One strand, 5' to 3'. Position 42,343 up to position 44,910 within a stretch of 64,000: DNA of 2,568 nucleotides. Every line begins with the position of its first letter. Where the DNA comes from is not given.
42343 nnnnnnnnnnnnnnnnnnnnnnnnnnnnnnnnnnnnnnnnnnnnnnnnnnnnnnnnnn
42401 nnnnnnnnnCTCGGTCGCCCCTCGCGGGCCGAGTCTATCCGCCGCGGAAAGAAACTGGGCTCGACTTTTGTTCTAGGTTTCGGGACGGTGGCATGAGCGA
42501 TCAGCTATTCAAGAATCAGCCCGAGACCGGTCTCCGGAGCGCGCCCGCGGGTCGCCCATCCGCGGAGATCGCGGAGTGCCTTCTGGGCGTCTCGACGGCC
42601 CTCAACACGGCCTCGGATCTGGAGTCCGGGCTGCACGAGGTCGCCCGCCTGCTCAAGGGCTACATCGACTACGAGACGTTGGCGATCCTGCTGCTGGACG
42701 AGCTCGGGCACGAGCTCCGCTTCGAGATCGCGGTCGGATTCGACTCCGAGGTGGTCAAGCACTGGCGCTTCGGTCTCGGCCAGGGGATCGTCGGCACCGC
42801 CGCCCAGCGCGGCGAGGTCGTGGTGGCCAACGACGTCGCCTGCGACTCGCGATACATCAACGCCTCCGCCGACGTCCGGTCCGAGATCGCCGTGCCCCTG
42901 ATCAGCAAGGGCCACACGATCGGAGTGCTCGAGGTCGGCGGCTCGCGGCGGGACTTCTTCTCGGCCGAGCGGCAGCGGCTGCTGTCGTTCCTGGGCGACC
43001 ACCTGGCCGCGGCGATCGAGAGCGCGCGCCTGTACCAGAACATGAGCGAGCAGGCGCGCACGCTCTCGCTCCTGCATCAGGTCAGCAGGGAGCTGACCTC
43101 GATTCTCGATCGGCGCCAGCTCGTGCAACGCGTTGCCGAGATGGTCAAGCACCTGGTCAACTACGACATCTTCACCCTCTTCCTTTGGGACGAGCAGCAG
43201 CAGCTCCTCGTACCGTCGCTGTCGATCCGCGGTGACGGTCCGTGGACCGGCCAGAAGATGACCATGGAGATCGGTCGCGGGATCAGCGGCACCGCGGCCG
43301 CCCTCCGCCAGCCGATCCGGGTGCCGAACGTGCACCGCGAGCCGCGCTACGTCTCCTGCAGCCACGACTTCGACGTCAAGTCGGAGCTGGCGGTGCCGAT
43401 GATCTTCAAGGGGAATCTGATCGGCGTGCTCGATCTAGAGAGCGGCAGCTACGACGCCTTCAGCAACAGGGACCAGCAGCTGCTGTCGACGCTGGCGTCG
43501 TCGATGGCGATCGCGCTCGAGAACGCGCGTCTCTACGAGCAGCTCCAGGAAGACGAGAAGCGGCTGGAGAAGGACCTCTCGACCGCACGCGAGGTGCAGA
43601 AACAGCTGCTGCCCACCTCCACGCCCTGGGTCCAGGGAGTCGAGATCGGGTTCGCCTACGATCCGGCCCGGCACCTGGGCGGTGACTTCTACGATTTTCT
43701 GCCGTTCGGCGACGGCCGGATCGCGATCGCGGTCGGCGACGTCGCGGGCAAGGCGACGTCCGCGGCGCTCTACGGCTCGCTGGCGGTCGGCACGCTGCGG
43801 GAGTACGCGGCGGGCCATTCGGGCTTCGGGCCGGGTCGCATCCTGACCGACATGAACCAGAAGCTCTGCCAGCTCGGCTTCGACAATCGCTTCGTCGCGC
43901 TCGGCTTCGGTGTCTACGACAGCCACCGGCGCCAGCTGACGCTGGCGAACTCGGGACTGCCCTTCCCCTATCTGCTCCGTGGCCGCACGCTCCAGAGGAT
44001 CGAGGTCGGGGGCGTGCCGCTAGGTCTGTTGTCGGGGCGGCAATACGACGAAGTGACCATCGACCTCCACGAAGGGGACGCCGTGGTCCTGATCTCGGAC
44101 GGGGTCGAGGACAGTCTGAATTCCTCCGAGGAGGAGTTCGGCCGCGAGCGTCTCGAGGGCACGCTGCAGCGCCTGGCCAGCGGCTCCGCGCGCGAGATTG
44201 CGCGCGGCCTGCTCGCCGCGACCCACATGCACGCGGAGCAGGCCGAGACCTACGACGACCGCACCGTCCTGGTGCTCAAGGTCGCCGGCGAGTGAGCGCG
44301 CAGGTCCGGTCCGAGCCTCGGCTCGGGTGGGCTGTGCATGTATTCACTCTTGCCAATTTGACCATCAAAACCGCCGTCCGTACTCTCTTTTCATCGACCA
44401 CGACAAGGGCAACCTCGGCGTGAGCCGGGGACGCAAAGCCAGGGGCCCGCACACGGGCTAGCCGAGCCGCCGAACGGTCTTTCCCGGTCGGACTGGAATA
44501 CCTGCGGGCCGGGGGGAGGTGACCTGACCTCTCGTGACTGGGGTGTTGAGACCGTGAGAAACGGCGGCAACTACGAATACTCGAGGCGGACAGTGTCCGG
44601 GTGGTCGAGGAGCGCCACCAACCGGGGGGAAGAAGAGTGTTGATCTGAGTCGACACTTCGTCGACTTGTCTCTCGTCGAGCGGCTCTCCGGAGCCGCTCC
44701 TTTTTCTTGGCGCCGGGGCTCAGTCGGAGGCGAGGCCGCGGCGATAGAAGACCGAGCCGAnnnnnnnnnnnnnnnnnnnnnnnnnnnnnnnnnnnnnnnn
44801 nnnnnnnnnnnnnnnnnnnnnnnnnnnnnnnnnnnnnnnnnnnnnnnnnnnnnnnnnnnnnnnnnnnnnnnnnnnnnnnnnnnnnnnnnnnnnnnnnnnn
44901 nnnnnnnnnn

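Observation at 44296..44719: Candidate ~320-nt ncRNA with its own promoter and intrinsic terminator between convergent genes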

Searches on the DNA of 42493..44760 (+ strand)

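Call 4: search_rna_families(source=window, start=44250, end=44760, threshold=evalue, max_evalue=10, show_alignments=3)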
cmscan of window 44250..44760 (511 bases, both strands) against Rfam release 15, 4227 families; matches with E-value up to 10: 5.
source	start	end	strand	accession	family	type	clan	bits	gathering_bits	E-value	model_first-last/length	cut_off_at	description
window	44399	44475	+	RF03167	c-di-GMP-I-GGC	Cis-reg; riboswitch;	CL00126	44.7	59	2.4e-09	1-80/80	no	c-di-GMP-I-GGC riboswitch aptamer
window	44737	44751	+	RF01111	SBWMV2_UPD-PKk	Cis-reg;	-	17.4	35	1.2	1-21/21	no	Pseudoknot of upstream pseudoknot domain (UPD) of the 3'UTR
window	44647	44704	+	RF02231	sX12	Gene; sRNA;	-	17.3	106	1.4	1-78/78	no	Xanthomonas sRNA sX12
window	44255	44318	+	RF01944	mir-2518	Gene; miRNA;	-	15.2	61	3.9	1-67/67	no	mir-2518 microRNA precursor family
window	44638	44714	+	RF00519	suhB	Gene; sRNA;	CL00108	14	41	3.3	1-77/77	no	Makes More Granules Regulator RNA (mmgR)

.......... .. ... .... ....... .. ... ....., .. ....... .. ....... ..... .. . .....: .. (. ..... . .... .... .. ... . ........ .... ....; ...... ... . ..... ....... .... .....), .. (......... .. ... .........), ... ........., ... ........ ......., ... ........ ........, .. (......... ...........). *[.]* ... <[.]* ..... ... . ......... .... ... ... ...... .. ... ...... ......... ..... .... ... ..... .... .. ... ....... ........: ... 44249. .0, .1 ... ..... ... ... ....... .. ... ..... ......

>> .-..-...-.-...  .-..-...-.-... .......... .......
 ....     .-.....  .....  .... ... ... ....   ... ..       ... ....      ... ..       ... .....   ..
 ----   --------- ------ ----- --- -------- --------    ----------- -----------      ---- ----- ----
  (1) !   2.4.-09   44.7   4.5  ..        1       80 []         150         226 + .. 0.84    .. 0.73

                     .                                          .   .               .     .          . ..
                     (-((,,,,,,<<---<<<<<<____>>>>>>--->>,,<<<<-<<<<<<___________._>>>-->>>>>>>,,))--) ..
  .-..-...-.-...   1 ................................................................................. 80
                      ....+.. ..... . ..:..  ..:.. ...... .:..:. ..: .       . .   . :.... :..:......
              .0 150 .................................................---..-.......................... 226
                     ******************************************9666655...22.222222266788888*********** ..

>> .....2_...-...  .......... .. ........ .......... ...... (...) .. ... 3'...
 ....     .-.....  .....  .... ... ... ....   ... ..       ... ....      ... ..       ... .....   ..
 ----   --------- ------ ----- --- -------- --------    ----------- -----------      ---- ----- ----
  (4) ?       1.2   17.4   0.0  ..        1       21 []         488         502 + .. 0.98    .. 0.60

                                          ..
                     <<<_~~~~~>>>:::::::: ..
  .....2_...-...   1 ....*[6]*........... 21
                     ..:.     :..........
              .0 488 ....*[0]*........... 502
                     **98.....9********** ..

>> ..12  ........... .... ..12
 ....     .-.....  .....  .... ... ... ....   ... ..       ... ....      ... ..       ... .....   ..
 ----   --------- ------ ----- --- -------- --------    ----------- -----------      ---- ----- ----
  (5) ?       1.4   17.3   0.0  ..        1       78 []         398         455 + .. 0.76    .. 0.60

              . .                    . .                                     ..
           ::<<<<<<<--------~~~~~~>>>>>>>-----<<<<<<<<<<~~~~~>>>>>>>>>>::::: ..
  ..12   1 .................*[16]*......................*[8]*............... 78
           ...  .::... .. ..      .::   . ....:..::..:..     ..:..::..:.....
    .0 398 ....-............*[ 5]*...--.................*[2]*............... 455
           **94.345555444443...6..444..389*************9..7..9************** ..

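Call 17: search_rna_families(sources=[L001, L002, L003], threshold=gathering)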
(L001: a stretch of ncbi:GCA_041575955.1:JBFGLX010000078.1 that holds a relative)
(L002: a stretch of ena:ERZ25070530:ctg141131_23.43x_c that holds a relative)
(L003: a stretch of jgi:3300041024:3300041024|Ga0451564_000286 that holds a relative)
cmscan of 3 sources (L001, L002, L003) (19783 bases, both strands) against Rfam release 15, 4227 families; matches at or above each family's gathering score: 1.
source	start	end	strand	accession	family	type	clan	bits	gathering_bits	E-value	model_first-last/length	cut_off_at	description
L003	4968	5042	+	RF01051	c-di-GMP-I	Cis-reg; riboswitch;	CL00126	54.4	35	2.2e-08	1-87/87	no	c-di-GMP-I riboswitch aptamer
